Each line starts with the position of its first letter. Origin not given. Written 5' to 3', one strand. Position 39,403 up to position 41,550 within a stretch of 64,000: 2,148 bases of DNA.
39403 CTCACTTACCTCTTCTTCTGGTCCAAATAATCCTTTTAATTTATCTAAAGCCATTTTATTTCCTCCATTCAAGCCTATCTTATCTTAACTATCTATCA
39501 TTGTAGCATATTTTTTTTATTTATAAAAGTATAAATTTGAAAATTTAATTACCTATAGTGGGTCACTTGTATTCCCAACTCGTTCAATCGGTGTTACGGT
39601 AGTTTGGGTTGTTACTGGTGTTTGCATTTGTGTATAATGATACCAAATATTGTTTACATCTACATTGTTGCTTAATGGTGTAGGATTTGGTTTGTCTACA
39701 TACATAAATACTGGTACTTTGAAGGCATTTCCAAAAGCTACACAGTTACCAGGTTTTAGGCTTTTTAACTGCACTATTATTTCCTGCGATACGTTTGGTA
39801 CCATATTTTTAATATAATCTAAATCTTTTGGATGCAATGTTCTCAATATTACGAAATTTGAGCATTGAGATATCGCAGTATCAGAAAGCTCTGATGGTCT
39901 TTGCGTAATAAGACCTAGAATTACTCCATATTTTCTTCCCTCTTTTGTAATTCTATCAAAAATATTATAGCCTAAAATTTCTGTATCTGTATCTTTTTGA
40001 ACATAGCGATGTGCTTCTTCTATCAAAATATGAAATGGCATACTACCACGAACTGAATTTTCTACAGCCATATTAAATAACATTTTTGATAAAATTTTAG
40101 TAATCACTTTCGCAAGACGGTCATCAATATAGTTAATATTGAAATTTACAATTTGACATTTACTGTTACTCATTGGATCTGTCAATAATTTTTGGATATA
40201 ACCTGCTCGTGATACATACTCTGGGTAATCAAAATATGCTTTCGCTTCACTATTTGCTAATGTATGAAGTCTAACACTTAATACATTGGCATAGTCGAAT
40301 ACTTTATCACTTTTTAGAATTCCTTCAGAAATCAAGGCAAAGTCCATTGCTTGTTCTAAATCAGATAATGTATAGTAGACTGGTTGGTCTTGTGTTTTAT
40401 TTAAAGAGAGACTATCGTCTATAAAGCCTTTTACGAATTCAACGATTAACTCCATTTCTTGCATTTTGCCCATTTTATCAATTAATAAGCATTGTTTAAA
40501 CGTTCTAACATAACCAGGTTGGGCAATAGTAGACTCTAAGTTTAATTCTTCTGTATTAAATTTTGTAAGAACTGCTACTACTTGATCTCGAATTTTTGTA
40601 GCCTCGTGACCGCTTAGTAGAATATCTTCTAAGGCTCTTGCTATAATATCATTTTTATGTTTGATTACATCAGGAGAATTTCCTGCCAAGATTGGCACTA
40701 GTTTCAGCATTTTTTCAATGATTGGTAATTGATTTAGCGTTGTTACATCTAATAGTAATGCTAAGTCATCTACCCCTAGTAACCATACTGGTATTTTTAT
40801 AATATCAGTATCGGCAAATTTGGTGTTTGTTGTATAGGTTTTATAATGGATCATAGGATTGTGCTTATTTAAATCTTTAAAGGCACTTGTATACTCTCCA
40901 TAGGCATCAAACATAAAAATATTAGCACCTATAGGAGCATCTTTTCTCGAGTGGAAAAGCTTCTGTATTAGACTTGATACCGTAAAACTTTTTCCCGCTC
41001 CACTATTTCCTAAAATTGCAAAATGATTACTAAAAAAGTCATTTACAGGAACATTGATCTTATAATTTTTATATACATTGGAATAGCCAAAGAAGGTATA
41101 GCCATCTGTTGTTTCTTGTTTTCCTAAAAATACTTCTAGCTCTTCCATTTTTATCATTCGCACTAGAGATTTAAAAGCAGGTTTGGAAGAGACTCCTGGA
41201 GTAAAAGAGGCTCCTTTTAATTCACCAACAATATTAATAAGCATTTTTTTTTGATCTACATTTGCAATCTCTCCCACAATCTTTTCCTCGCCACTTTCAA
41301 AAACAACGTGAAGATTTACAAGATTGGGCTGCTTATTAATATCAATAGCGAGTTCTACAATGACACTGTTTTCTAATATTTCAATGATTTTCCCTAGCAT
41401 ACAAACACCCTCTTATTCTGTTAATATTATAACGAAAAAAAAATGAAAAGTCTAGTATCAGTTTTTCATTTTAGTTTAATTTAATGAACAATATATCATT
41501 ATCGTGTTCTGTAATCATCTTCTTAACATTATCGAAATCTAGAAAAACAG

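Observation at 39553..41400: Stand-alone HerA-family ATPase beside sepF/DivIVA with no obvious nuclease or Sir2 partner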

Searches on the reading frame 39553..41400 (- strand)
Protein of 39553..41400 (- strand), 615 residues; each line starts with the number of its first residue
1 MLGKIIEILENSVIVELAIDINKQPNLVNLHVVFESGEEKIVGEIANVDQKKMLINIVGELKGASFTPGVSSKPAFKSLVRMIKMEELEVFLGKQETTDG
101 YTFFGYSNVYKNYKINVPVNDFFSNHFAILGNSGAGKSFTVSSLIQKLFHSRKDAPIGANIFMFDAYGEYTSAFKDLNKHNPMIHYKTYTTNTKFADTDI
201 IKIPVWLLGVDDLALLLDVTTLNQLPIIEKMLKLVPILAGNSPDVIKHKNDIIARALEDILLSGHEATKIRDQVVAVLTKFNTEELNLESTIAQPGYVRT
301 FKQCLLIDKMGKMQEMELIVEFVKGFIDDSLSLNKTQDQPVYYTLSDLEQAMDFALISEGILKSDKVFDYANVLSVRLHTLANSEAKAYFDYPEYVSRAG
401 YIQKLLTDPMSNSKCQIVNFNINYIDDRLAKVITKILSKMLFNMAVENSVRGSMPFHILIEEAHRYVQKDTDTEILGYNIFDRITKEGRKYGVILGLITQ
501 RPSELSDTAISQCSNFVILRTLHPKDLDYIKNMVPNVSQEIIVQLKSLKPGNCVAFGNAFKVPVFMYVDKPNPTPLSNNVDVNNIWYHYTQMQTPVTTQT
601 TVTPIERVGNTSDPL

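Call 3: search_protein_families(library=pfam, proteins=[window:39553-41400:-], max_evalue=0.01)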
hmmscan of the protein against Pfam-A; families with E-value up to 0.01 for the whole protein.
window:39553-41400:- (615 aa): 2 families
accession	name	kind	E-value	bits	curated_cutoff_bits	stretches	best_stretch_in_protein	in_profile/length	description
PF01935.23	DUF87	-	1.7e-22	81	23.2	1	112-233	11-121/220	Helicase HerA, central domain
PF01580.24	FtsK_SpoIIIE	-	0.00048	20.1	24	0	121-149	39-64/221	FtsK/SpoIIIE family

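Call 4: search_protein_families(library=ncbifam, proteins=[window:39553-41400:-], max_evalue=0.01)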
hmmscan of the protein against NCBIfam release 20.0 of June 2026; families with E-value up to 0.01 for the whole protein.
window:39553-41400:- (615 aa): 9 families
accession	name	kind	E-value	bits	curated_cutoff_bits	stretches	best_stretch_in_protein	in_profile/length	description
NF042944.1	HerA_antiphage_2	equivalog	2.1e-47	162.2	850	2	445-587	418-561/576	anti-phage-associated helicase HerA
NF042943.1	HerA_antiphage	equivalog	1.2e-43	149.5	800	2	438-586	421-566/566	anti-phage-associated helicase HerA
NF040937.1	HerA_Thermprot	equivalog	2.6e-34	118.5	800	2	413-590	304-483/487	DNA double-strand break repair helicase HerA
NF040819.1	helicase_HerA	equivalog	3.5e-29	101.8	970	2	453-566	401-512/561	DNA double-strand break repair helicase HerA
NF053655.1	CedD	equivalog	1.6e-13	50.2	600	2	326-565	295-522/527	DNA-translocating ATPase CedD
NF045971.1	conju_CD1110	equivalog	2.1e-12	46.1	325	1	414-563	587-733/752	VirB4-like conjugal transfer ATPase, CD1110 family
NF033849.1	ser_rich_anae_1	subfamily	4.1e-12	44.3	650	1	426-530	985-1099/1163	serine-rich protein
TIGR00929.1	VirB4_CagE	subfamily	4e-05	22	643.1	0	408-540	593-719/792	VirB4 family type IV secretion/conjugal transfer ATPase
TIGR02746.1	TraC-F-type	equivalog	0.00047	18.2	567.05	0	110-166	411-466/800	type IV secretion system protein TraC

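Call 5: search_protein_families(library=padloc, proteins=[window:39553-41400:-], max_evalue=0.01)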
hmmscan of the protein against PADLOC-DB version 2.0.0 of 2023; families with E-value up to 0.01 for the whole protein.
window:39553-41400:- (615 aa): 15 families
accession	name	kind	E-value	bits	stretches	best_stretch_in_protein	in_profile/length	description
PDLC04102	HerA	-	1.6e-112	375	1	43-596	79-647/654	-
PDLC04105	HerA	-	3e-67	225.5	2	334-591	288-558/576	-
PDLC04106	HerA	-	3.1e-60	202.4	1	64-590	104-650/667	-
PDLC04097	HerA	-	4.6e-52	175.5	1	53-588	91-613/618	-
PDLC04098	HerA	-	5.1e-52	175.3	2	316-593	389-673/686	-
PDLC02188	HerA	-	1.5e-48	164.1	2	445-588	418-562/578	-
PDLC02185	HerA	-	5.6e-48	162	2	439-588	430-581/585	-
PDLC04100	HerA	-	1.8e-45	153.7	2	439-588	424-574/580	-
PDLC04103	HerA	-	5.7e-43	145.1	2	364-587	349-575/579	-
PDLC04104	HerA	-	6.8e-35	118.5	1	392-591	159-359/379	-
PDLC04140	mad8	-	1.7e-17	62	1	88-559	2-290/314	mads_8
PDLC01055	HerA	-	5.4e-17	59.8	2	431-567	398-523/532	Type III coevolved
PDLC04101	HerA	-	3.9e-14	50.2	1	65-218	106-254/400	-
PDLC04107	HerA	-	1.1e-12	45.6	1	65-220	107-261/306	-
PDLC04099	HerA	-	2.2e-08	31.7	1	65-172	107-212/214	-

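Call 6: find_homologous_proteins(query=window:39553-41400:-, max_evalue=0.00001)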
Query window:39553-41400:- (615 aa): 8000 proteins with E <= 0.00001 among 8000 candidates; the best 120 are listed.
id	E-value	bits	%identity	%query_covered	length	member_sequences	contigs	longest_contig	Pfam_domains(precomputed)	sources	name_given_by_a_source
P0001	0.0e+0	1225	89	100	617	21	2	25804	PF01935.24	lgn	-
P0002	0.0e+0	1203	86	100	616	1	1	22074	PF01935.24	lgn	-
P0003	0.0e+0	1194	86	100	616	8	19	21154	PF01935.24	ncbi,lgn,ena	-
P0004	0.0e+0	1173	83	100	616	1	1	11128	PF01935.24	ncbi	-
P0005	3.1e-294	995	69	95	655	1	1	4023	PF01935.24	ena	-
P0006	3.7e-289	979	73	95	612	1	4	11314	PF01935.24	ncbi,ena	-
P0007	1.1e-287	974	72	99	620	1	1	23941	PF01935.24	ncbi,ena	-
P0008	6.7e-286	968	72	98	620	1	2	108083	PF01935.24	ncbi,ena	-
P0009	2.0e-283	960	71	97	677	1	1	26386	PF01935.24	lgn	-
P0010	7.7e-282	954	72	96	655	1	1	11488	PF01935.24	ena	-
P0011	1.5e-281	953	71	99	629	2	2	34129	PF01935.24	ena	-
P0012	1.7e-281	953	72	96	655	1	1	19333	PF01935.24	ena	-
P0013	1.8e-281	953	72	96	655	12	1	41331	PF01935.24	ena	-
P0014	3.3e-281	952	72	96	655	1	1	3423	PF01935.24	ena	-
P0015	3.5e-281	952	71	97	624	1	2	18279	PF01935.24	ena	-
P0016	4.5e-281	952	71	97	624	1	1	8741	PF01935.24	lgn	-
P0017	6.0e-281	951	70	96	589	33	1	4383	PF01935.24,PF01580.25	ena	-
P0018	6.5e-281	951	72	96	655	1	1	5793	PF01935.24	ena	-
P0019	1.1e-280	951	71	96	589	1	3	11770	PF01935.24,PF01580.25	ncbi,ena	-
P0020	1.5e-280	950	71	96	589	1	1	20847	PF01935.24,PF01580.25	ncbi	-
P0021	2.4e-280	949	71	96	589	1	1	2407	PF01935.24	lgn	-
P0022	6.0e-280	948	71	96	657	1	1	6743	PF01935.24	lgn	-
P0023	6.8e-280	948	71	96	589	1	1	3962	PF01935.24,PF01580.25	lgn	-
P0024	1.4e-279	947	70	97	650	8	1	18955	PF01935.24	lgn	-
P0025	2.4e-279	946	70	96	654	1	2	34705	PF01935.24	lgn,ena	-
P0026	2.9e-279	946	70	99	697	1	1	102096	PF01935.24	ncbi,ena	-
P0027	7.6e-279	944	71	95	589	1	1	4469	PF01935.24,PF01580.25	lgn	-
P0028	3.7e-278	942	70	96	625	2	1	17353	PF01935.24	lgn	-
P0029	1.1e-277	941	70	95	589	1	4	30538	PF01935.24,PF01580.25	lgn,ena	-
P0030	1.1e-277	941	72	96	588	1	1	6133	PF01935.24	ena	-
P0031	1.2e-277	940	71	95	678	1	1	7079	PF01935.24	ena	-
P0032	1.6e-277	940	70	96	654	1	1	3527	PF01935.24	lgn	-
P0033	2.7e-277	939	70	96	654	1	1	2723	PF01935.24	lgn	-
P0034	4.7e-277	939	71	96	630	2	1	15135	PF01935.24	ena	-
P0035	6.3e-277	938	70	96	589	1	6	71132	PF01935.24,PF01580.25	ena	-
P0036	7.1e-277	938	70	95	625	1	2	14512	PF01935.24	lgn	-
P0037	8.6e-277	938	70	96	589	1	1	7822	PF01935.24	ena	-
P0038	1.3e-276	937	69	98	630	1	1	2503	PF01935.24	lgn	-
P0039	1.6e-276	937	70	96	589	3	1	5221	PF01935.24,PF01580.25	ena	-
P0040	2.0e-276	936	71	95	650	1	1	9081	PF01935.24,PF01580.25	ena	-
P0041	3.5e-276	936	69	96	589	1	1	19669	PF01935.24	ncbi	-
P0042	3.5e-276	936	69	95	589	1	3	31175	PF01935.24,PF01580.25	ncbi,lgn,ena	-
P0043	6.2e-276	935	70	96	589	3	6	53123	PF01935.24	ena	-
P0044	1.0e-275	934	71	95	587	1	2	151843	PF01935.24,PF01580.25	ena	-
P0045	3.2e-275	932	70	96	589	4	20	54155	PF01935.24,PF01580.25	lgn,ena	-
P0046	3.7e-275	932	72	96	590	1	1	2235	PF01935.24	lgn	-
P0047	4.9e-275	932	70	97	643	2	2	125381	PF01935.24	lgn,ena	-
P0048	7.5e-275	931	70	95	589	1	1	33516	PF01935.24,PF01580.25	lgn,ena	-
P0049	9.2e-275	931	71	95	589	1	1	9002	PF01935.24,PF01580.25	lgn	-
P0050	9.2e-275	931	72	96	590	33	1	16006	PF01935.24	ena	-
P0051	9.6e-275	931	69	96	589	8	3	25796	PF01935.24,PF01580.25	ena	-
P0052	1.0e-274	931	70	96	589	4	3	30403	PF01935.24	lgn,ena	-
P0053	1.2e-274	931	70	96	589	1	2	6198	PF01935.24,PF01580.25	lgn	-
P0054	1.2e-274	931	72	96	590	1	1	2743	PF01935.24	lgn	-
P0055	1.3e-274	930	70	96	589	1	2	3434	PF01935.24,PF01580.25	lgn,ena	-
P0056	1.5e-274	930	71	95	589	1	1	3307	PF01935.24,PF01580.25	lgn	-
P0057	1.8e-274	930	70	95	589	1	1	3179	PF01935.24,PF01580.25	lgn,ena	-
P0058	1.9e-274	930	72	96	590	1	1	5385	PF01935.24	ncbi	-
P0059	2.4e-274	930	72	96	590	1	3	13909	PF01935.24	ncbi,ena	-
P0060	2.6e-274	929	71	95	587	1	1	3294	PF01935.24,PF01580.25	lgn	-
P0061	2.8e-274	929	69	96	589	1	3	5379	PF01935.24,PF01580.25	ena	-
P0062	3.2e-274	929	71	95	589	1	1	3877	PF01935.24,PF01580.25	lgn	-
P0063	3.6e-274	929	69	96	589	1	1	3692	PF01935.24,PF01580.25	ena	-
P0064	3.8e-274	929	70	96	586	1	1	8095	PF01935.24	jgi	-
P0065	5.2e-274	928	69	96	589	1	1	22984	PF01935.24,PF01580.25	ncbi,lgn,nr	ncbi:MAG: ATP-binding protein [bacterium]|nr:ATP-binding protein [bacterium]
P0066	5.8e-274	928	69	96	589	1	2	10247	PF01935.24,PF01580.25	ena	-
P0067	6.0e-274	928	69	96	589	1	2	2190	PF01935.24,PF01580.25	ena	-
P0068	6.6e-274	928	69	96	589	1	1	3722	PF01935.24,PF01580.25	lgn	-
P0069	7.2e-274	928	69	96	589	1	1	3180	PF01935.24,PF01580.25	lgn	-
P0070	7.7e-274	928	71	95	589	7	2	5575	PF01935.24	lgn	-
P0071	1.6e-273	927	68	98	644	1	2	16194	PF01935.24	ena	-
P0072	1.7e-273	927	71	96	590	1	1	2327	PF01935.24,PF01580.25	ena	-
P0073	2.0e-273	927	70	96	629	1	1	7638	PF01935.24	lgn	-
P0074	2.0e-273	927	69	96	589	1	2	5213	PF01935.24,PF01580.25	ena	-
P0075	2.3e-273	926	69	96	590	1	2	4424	PF01935.24,PF01580.25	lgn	-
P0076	2.6e-273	926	69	96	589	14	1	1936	PF01935.24,PF01580.25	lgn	-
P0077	9.5e-273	924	70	96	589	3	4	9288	PF01935.24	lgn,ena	-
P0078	2.4e-272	923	70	98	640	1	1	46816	PF01935.24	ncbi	-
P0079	2.7e-272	923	69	96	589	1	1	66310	PF01935.24,PF01580.25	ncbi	-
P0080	3.2e-272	923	69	96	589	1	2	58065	PF01935.24,PF01580.25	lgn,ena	-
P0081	3.4e-272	922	69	97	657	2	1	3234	PF01935.24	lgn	-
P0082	3.5e-272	922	69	96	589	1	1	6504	PF01935.24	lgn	-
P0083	1.0e-271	921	69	96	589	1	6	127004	PF01935.24,PF01580.25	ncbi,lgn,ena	-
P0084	1.3e-271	921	71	95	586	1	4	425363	PF01935.24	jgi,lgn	jgi:ABC-type dipeptide/oligopeptide/nickel transport system ATPase component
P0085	1.4e-271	920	69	96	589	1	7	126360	PF01935.24,PF01580.25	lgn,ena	-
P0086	1.5e-271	920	69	95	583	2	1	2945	PF01935.24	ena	-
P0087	2.6e-271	920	69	96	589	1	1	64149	PF01935.24,PF01580.25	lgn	-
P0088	2.7e-271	920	70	95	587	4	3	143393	PF01935.24,PF01580.25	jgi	-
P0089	3.6e-271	919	69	96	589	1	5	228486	PF01935.24,PF01580.25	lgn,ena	-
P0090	4.1e-271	919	71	96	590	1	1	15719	PF01935.24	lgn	-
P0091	4.1e-271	919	71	96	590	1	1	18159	PF01935.24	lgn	-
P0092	4.2e-271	919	71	96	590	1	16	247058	PF01935.24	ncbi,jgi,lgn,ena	-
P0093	4.5e-271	919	70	95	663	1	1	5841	PF01935.24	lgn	-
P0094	5.0e-271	919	71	96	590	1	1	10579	PF01935.24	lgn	-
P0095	5.9e-271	918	70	96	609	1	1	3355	PF01935.24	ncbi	-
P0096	6.8e-271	918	71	96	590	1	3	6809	PF01935.24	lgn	-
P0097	1.1e-270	917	69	96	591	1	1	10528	PF01935.24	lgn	-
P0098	1.2e-270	917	68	98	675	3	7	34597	PF01935.24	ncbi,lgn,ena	-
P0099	1.3e-270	917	70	95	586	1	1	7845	PF01935.24,PF01580.25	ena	-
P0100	1.4e-270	917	68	96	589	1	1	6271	PF01935.24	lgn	-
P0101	2.3e-270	916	68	96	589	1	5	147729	PF01935.24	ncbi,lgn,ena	-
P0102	2.5e-270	916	69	96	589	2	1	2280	PF01935.24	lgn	-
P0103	3.2e-270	916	68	96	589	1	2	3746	PF01935.24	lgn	-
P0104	4.4e-270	916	68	96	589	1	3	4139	PF01935.24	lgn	-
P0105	5.1e-270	915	68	96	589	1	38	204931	PF01935.24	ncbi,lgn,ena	-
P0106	5.2e-270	915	68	97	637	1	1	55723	PF01935.24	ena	-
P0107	6.2e-270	915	68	95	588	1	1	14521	PF01935.24,PF12846.14,PF01580.25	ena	-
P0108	7.1e-270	915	69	95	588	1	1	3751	PF01935.24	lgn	-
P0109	9.7e-270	914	68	96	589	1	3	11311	PF01935.24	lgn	-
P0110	1.0e-269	914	69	96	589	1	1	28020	PF01935.24,PF01580.25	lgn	-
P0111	1.1e-269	914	69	96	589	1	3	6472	PF01935.24,PF01580.25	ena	-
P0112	1.3e-269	914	69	96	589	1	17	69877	PF01935.24,PF01580.25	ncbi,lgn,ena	-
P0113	1.6e-269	914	68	95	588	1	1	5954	PF01935.24,PF01580.25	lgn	-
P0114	2.1e-269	913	69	96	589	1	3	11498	PF01935.24,PF01580.25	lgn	-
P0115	2.2e-269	913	69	96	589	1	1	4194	PF01935.24,PF01580.25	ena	-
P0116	2.2e-269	913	69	96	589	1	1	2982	PF01935.24,PF01580.25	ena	-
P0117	2.3e-269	913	68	96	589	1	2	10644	PF01935.24,PF01580.25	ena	-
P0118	2.4e-269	913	69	96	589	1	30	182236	PF01935.24,PF01580.25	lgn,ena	-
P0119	2.4e-269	913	68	96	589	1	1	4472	PF01935.24,PF01580.25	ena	-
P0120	2.5e-269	913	69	95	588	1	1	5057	PF01935.24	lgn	-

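Call 8: find_related_loci(query=window:39553-41400:-, collection=genome_contigs, flank=8000)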
Query window:39553-41400:- (615 aa) in genome_contigs; peptide patterns used: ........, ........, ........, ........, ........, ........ (x = any residue, [..] = any of these).
244 stretches matched a pattern; 210 encode a relative of the query (tblastn E <= 1e-3); the best 80 are kept; 80 distinct loci.
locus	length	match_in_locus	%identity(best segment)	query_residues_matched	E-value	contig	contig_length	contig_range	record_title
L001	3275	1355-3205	89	1-615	0e+0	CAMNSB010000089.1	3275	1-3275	MAG: uncultured Tenericutes bacterium isolate SRR19792995_bin.60_metawrap_v1.3_MAG genome assembly, contig: ERZ12290371_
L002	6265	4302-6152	89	1-615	0e+0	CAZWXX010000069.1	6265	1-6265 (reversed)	MAG TPA_asm: uncultured Muribaculaceae bacterium isolate SRP287540_co1_66 genome assembly, contig: NODE_13614_length_626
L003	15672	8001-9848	86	1-615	0e+0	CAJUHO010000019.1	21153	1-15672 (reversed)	MAG TPA_asm: uncultured Bacilli bacterium isolate MGBC137871 genome assembly, contig: MGBC137871.19, whole genome shotgu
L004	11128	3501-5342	84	1-614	0e+0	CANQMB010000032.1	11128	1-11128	MAG: uncultured Bacilli bacterium isolate Lapin-014__bin60 genome assembly, contig: Lapin-014__NODE_5079_length_11128_co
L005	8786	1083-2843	73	1-587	0e+0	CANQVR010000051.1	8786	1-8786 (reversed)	MAG: uncultured Bacilli bacterium isolate Lapin-032__bin75 genome assembly, contig: Lapin-032__NODE_10646_length_8786_co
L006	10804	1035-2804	72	1-588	0e+0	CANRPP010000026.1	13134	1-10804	MAG: uncultured Bacilli bacterium isolate Lapin-018__bin36 genome assembly, contig: Lapin-018__NODE_4460_length_13134_co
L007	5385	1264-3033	72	1-588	0e+0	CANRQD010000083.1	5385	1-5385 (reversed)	MAG: uncultured Bacilli bacterium isolate Lapin-017__bin10 genome assembly, contig: Lapin-017__NODE_13416_length_5385_co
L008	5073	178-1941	72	1-588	0e+0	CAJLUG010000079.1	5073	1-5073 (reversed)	MAG TPA_asm: uncultured Mycoplasma sp. isolate ERR260232-bin.11 genome assembly, contig: NODE_3128_length_5073_cov_2.891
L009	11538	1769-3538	71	1-588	0e+0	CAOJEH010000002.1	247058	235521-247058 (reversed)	MAG TPA_asm: uncultured Tenericutes bacterium isolate SRR15604498_bin.63_metawrap_v1.3_MAG genome assembly, contig: NODE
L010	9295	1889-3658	70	1-588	0e+0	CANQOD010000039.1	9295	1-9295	MAG: uncultured Bacilli bacterium isolate Lapin-032__bin97 genome assembly, contig: Lapin-032__NODE_9964_length_9295_cov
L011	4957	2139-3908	69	1-588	0e+0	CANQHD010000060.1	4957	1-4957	MAG: uncultured Bacilli bacterium isolate Lapin-028__bin71 genome assembly, contig: Lapin-028__NODE_18109_length_4957_co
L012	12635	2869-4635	69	1-588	0e+0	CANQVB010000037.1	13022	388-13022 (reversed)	MAG: uncultured Bacilli bacterium isolate Lapin-033__bin34 genome assembly, contig: Lapin-033__NODE_4131_length_13022_co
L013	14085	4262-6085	66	1-609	0e+0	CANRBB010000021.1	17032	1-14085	MAG: uncultured Bacilli bacterium isolate Lapin-016__bin61 genome assembly, contig: Lapin-016__NODE_2982_length_17032_co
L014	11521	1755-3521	66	1-588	0e+0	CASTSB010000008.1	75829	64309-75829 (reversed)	MAG: uncultured Bacilli bacterium isolate extra-ERR2497919.1_1677795667 genome assembly, contig: NODE_70_length_75829_co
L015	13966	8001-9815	70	1-606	0e+0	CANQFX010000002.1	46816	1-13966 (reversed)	MAG: uncultured Bacilli bacterium isolate Lapin-008__bin25 genome assembly, contig: Lapin-008__NODE_947_length_46816_cov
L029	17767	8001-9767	68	1-588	0e+0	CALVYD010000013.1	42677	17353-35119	MAG: uncultured Bacilli bacterium isolate BRZ_GP__bin21 genome assembly, contig: BRZ_GP__NODE_1075_length_42677_cov_58.5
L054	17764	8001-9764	67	1-587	0e+0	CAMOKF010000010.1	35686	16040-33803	MAG: uncultured Firmicutes bacterium isolate SRR873608_bin.62_metaWRAP_v1.3_MAG genome assembly, contig: NODE_2815_lengt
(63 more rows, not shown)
